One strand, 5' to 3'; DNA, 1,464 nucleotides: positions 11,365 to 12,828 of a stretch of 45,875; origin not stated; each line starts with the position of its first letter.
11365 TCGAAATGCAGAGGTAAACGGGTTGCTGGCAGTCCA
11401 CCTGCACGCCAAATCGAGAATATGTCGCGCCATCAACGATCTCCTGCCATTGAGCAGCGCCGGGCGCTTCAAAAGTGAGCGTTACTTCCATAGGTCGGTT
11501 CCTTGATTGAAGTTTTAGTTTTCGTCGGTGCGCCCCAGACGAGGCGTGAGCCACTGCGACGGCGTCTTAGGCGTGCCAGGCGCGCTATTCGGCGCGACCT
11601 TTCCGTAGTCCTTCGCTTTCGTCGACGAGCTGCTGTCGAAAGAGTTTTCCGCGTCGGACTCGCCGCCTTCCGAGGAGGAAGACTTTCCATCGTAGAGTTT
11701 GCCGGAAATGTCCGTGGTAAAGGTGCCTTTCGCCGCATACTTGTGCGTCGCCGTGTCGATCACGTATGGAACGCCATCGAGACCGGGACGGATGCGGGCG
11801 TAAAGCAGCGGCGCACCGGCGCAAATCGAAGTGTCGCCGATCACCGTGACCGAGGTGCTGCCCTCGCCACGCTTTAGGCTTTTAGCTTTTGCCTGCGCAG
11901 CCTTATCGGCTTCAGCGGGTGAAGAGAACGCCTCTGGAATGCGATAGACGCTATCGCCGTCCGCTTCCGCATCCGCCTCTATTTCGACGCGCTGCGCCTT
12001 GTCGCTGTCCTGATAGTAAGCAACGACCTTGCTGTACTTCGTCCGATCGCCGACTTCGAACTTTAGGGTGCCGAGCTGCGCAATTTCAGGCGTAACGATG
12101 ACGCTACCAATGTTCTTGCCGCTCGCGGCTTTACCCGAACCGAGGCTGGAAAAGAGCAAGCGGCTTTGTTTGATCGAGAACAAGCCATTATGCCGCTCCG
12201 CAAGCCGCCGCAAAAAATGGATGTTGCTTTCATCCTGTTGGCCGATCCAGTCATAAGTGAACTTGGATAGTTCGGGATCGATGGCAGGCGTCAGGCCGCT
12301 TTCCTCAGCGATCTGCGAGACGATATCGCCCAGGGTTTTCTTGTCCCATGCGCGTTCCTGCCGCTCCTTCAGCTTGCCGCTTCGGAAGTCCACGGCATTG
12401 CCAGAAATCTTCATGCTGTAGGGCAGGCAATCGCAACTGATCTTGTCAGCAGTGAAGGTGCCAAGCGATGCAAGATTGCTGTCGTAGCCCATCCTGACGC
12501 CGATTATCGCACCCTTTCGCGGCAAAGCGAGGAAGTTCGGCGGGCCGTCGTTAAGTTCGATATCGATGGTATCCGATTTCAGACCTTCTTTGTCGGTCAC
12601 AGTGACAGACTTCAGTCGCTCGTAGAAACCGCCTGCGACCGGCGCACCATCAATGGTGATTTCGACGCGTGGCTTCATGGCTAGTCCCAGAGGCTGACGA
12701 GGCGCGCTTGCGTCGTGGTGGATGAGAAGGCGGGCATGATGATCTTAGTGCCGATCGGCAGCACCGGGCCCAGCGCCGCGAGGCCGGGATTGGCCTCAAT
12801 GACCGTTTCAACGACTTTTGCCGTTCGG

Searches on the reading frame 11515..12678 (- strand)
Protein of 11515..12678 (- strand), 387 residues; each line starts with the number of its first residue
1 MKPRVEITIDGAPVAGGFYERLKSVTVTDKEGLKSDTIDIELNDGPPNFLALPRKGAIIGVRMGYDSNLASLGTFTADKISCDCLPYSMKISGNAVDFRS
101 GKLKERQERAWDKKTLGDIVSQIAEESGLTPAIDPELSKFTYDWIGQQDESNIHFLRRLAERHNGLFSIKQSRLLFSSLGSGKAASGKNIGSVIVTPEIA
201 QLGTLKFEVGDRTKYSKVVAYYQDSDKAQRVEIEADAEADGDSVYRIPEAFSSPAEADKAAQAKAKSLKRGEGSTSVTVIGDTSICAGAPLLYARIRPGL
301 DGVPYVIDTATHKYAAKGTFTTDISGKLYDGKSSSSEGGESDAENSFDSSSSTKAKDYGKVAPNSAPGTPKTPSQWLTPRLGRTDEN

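Call 38: search_protein_families(library=pfam, proteins=[window:11515-12678:-], max_evalue=0.001)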
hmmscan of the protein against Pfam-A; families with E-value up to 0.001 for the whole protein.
window:11515-12678:- (387 aa): 1 family
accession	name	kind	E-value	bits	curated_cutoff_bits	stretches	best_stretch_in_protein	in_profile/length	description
PF05954.17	Phage_GPD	-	1.5e-11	44.5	30.1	1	105-277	78-264/305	Phage tail baseplate hub (GPD)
